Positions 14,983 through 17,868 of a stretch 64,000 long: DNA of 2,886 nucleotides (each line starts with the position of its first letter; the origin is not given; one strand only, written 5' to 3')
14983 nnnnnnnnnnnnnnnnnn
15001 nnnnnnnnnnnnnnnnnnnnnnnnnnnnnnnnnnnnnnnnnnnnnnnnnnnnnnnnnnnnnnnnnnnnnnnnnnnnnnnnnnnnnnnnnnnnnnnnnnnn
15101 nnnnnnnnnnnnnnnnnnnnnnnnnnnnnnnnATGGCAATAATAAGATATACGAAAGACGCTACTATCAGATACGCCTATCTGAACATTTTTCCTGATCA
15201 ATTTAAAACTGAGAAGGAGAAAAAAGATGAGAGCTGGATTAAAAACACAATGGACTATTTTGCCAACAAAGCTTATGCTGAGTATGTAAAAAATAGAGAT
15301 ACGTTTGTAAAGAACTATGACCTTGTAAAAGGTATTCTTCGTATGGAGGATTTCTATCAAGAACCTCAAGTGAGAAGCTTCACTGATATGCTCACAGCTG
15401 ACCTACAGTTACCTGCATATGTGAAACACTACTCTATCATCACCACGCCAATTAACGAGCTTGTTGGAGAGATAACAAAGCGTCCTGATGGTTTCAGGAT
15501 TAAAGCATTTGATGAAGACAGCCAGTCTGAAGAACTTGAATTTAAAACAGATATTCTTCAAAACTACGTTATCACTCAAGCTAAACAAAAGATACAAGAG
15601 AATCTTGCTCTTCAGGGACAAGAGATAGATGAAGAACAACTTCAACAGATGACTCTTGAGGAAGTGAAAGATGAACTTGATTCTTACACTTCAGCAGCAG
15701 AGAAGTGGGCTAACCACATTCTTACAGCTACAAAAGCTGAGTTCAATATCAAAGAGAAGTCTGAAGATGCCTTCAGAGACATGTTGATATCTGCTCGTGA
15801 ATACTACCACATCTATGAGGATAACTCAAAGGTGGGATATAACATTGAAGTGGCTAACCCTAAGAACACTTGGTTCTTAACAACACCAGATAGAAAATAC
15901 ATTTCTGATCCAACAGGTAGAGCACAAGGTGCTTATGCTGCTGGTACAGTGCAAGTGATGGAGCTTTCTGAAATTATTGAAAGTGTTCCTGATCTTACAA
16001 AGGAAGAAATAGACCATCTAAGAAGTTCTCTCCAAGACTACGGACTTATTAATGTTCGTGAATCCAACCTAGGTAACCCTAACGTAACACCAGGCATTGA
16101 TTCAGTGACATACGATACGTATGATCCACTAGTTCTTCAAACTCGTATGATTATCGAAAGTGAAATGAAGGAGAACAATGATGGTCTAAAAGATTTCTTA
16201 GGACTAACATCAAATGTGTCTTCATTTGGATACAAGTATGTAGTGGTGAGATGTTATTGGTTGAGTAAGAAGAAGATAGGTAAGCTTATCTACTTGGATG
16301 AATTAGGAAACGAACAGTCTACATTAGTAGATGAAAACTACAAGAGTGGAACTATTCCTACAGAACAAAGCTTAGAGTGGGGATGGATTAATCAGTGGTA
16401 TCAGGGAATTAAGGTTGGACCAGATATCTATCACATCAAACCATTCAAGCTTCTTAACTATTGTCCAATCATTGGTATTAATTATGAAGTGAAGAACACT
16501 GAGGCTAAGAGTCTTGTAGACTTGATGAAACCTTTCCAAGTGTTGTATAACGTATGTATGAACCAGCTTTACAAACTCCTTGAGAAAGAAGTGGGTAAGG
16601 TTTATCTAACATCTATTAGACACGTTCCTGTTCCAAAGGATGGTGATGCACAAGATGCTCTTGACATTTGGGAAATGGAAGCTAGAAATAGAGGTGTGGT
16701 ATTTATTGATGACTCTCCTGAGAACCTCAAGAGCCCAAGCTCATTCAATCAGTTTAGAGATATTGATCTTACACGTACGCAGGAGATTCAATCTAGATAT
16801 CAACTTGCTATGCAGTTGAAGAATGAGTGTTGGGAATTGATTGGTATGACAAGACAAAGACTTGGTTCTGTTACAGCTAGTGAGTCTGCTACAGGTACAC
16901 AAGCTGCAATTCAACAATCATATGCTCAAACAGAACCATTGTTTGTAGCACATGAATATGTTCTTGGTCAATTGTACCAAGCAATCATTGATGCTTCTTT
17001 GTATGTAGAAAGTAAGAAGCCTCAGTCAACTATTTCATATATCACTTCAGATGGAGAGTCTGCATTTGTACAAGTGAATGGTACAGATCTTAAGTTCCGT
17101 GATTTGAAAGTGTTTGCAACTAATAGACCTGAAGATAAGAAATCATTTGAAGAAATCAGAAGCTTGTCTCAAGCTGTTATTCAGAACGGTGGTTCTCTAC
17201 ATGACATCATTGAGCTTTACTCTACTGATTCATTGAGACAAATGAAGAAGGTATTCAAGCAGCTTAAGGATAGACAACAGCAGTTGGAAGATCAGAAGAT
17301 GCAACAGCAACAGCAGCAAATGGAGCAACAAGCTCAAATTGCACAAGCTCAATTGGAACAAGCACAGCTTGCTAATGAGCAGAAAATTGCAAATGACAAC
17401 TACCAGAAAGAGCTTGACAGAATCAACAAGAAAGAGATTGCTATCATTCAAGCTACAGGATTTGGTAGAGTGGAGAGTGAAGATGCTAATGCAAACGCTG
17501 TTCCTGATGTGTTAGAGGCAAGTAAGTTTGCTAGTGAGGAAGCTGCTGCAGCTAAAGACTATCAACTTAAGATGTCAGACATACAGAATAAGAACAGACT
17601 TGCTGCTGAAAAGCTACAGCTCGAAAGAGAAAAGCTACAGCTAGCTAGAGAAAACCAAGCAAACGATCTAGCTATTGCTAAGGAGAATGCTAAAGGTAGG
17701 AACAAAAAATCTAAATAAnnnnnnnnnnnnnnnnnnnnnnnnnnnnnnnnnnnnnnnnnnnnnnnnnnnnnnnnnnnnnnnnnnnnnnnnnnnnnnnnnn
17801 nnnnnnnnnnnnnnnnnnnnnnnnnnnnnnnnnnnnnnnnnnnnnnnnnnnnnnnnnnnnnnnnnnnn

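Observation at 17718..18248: SPFH/band-7 (stomatin/HflKC-like) protein encoded between portal and scaffold genes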

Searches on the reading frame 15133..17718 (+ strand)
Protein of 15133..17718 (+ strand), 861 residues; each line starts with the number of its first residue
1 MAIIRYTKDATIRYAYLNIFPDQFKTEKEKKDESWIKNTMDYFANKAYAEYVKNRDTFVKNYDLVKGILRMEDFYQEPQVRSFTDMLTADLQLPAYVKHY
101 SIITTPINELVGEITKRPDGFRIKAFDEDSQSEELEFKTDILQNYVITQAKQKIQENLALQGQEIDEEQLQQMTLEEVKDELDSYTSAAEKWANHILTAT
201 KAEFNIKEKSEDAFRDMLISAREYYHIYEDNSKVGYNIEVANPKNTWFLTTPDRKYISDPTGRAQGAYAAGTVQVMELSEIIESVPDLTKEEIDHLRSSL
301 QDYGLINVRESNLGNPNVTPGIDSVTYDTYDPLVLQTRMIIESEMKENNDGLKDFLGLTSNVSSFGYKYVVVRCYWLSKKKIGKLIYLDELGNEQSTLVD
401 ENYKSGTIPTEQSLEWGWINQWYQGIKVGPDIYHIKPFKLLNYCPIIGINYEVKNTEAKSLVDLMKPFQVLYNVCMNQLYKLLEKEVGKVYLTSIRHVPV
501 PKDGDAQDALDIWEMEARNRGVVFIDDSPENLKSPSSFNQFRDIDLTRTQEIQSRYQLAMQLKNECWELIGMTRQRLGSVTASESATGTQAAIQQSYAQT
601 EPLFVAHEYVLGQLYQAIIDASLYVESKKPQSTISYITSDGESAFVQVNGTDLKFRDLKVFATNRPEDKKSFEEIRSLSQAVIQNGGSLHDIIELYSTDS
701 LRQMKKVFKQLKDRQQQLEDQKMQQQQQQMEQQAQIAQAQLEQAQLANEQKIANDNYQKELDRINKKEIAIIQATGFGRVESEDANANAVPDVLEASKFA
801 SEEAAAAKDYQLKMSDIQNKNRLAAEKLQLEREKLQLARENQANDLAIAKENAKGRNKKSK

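Call 3: search_protein_families(library=pfam, proteins=[window:15133-17718:+], max_evalue=0.01)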
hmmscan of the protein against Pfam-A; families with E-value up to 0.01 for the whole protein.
window:15133-17718:+ (861 aa): 1 family
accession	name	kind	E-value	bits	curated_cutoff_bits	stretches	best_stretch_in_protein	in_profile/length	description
PF16510.12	P22_portal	-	1.3e-16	60.7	26.1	1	371-748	203-591/594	Phage P22-like portal protein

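Call 4: search_protein_families(library=phrogs, proteins=[window:15133-17718:+], max_evalue=0.001)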
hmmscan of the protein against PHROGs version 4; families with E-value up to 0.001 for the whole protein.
window:15133-17718:+ (861 aa): 2 families
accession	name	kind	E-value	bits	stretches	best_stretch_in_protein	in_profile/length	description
phrog_6547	-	head and packaging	4.1e-104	350.3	1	19-842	8-799/827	portal protein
phrog_156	-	head and packaging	8e-08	32.1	1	194-826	101-660/681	portal protein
